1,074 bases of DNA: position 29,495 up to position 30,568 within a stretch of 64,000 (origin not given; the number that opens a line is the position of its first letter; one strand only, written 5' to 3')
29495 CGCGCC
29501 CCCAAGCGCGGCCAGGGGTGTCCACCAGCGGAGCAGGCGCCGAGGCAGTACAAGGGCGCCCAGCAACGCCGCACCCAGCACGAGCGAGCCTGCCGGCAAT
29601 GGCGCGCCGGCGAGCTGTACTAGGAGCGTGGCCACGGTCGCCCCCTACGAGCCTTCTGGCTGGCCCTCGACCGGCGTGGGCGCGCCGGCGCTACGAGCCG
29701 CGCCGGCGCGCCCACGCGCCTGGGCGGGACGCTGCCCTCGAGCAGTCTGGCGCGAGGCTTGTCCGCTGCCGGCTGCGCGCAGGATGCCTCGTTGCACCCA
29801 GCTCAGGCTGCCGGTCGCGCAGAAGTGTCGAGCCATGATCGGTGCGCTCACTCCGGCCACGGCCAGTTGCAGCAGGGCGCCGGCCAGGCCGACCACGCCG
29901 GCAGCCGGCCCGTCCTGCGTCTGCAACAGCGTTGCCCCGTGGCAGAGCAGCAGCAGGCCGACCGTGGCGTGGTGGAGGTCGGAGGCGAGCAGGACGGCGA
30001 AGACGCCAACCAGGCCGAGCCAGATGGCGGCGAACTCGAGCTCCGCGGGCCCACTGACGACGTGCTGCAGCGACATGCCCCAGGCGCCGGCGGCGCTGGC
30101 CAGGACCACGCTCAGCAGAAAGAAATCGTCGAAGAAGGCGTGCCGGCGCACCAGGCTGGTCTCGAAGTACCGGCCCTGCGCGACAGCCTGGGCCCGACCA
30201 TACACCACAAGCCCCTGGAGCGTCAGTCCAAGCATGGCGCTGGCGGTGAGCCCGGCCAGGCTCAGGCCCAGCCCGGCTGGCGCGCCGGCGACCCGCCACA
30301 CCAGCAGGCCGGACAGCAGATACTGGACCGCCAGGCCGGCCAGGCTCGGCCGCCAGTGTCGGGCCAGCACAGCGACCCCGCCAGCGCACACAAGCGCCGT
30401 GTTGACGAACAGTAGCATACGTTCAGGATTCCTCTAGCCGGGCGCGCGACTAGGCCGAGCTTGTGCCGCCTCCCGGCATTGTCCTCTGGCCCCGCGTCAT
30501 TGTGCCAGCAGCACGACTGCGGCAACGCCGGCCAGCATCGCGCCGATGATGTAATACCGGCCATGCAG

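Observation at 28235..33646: Operon coupling a GlmU-like nucleotidyltransferase to three degenerate HyfD/HyfE/HyfF (NuoL/K/N)-like membrane proteins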

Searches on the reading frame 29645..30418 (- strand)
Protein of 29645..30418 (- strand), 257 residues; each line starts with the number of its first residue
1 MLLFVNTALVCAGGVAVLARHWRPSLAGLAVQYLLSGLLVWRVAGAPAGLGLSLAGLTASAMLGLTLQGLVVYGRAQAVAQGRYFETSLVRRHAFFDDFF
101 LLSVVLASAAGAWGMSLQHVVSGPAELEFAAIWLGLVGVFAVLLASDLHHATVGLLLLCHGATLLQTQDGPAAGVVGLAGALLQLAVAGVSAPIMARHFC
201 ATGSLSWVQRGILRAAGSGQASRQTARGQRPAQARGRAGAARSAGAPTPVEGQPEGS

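Call 3: search_protein_families(library=pfam, proteins=[window:29645-30418:-], max_evalue=1)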
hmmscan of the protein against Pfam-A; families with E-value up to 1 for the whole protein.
window:29645-30418:- (257 aa): 1 family
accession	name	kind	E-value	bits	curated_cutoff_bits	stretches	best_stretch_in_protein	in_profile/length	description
PF21474.3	DNApolII_N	-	0.065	13.5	25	1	17-35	3-21/36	DNA polymerase II, N-terminal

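Call 4: search_protein_families(library=ncbifam, proteins=[window:29645-30418:-], max_evalue=1)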
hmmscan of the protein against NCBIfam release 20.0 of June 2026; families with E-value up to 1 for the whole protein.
window:29645-30418:- (257 aa): 0 families

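Call 13: find_homologous_proteins(query=window:29645-30418:-)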
Query window:29645-30418:- (257 aa): 4 proteins with E <= 0.001 among 8000 candidates.
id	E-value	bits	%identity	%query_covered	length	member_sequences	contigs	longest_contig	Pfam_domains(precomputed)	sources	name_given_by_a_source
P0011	3.6e-154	530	100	100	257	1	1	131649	-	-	-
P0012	4.5e-126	438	84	100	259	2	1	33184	-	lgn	-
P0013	5.0e-117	408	80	100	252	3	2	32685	-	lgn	-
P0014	7.4e-102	358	71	94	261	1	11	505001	-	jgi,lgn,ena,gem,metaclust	jgi:hypothetical protein|metaclust:\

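Call 20: search_solved_structures(query=A3, max_evalue=10)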
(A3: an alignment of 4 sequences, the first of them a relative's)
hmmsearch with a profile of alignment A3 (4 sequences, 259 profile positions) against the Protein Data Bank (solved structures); distinct sequences matched with E-value up to 10: 2.
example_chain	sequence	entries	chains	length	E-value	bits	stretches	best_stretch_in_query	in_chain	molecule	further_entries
6u8y_G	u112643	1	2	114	0.056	16.1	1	128-174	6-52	Monovalent cation/H+ antiporter subunit C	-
4tlx_A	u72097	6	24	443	1.3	11.6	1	154-219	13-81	KtzI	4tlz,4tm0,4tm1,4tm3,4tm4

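Call 21: search_solved_structures(query=A3, max_evalue=10, show_alignments=2)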
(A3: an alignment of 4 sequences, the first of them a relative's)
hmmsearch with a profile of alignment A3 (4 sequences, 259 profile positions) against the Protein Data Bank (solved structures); distinct sequences matched with E-value up to 10: 2.
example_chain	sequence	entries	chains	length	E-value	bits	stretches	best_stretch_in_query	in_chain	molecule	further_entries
6u8y_G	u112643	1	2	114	0.056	16.1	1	128-174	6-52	Monovalent cation/H+ antiporter subunit C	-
4tlx_A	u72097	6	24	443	1.3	11.6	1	154-219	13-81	KtzI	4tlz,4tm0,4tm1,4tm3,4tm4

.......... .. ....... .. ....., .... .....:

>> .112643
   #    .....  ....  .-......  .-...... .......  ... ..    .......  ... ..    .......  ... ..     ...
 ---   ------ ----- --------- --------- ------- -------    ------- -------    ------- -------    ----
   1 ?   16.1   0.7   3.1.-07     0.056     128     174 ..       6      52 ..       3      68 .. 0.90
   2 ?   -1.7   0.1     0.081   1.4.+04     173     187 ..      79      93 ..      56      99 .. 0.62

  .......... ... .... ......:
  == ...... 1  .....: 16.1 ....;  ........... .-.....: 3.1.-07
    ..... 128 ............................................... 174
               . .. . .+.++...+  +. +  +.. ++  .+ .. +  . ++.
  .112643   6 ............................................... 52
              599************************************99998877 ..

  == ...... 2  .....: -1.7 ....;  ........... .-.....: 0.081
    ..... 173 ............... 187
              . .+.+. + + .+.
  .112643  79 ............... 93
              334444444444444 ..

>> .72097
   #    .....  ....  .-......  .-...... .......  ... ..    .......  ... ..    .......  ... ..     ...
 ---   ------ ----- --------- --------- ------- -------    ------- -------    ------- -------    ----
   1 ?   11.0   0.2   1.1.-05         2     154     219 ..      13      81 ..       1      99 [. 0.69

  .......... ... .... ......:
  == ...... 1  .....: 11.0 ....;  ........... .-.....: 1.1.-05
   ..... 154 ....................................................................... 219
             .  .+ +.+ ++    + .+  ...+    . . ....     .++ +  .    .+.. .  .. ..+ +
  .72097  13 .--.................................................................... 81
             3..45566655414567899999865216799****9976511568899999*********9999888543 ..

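Call 66: search_solved_structures(query=A8, max_evalue=10, show_alignments=3)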
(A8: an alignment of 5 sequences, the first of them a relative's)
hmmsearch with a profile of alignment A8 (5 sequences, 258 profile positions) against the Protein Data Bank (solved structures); distinct sequences matched with E-value up to 10: 4.
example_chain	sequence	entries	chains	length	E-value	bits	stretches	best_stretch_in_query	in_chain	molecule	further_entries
6u8y_G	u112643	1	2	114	0.0073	18.9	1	129-174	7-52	Monovalent cation/H+ antiporter subunit C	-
7qru_C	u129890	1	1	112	0.19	14.3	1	136-213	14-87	Na(+)/H(+) antiporter subunit C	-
9gul_1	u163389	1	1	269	1.4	11.5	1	94-150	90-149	Stalled NC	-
4g37_A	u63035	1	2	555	1.9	11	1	94-149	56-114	Luciferin 4-monooxygenase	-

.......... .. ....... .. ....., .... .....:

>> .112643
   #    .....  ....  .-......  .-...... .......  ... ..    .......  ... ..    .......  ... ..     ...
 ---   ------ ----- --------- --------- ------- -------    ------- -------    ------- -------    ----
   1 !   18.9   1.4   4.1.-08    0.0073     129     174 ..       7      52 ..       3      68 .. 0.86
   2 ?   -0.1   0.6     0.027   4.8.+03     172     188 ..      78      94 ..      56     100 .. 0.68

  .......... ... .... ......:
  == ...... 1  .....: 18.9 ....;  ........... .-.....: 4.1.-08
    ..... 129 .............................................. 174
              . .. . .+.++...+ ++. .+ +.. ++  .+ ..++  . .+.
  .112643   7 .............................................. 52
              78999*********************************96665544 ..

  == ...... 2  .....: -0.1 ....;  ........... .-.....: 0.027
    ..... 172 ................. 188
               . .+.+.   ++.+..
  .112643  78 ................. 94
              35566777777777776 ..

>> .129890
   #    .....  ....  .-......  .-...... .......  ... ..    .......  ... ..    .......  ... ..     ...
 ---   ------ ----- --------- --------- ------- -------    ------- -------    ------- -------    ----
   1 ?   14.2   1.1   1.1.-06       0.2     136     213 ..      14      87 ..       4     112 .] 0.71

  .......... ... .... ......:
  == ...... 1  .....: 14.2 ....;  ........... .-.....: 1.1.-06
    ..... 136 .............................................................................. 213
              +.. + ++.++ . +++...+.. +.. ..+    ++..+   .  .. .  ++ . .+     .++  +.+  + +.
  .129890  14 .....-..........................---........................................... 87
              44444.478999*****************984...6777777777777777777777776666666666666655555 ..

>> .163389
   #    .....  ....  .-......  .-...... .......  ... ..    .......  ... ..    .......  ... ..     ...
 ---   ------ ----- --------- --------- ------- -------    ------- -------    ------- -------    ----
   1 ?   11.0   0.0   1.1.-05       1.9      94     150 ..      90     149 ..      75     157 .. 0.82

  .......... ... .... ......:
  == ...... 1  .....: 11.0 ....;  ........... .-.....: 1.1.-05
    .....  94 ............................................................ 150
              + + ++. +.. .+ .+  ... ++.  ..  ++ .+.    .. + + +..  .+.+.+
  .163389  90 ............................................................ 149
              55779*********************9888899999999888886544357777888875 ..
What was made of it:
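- On NuoK/MrpC/HyfE - gene 3: Bacillus MrpC also has His here (call 66).
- Closest known: Mrp. Same: Gene 3's best PDB matches are MrpC-type subunits, and Bacillus MrpC has the same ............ motif with His (call 66).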

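Call 86: search_protein_families(library=pfam, alignment_id=A8, max_evalue=10)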
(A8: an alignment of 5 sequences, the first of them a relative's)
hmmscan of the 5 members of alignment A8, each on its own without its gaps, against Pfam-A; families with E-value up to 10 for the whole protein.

A. member 1, P0011 (257 aa): 1 family
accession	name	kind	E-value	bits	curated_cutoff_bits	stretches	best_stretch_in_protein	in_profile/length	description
PF21474.3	DNApolII_N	-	0.065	13.5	25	1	17-35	3-21/36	DNA polymerase II, N-terminal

B. families by the number of members that match (of 5 scanned): 2 families
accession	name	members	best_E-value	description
PF21474.3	DNApolII_N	3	0.027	DNA polymerase II, N-terminal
PF04906.18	Tweety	1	5.3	Tweety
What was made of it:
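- On NuoK/MrpC/HyfE (PF00420 Oxidored_q2) - gene 3: No Pfam or NCBIfam hit (calls 3, 4, 86).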
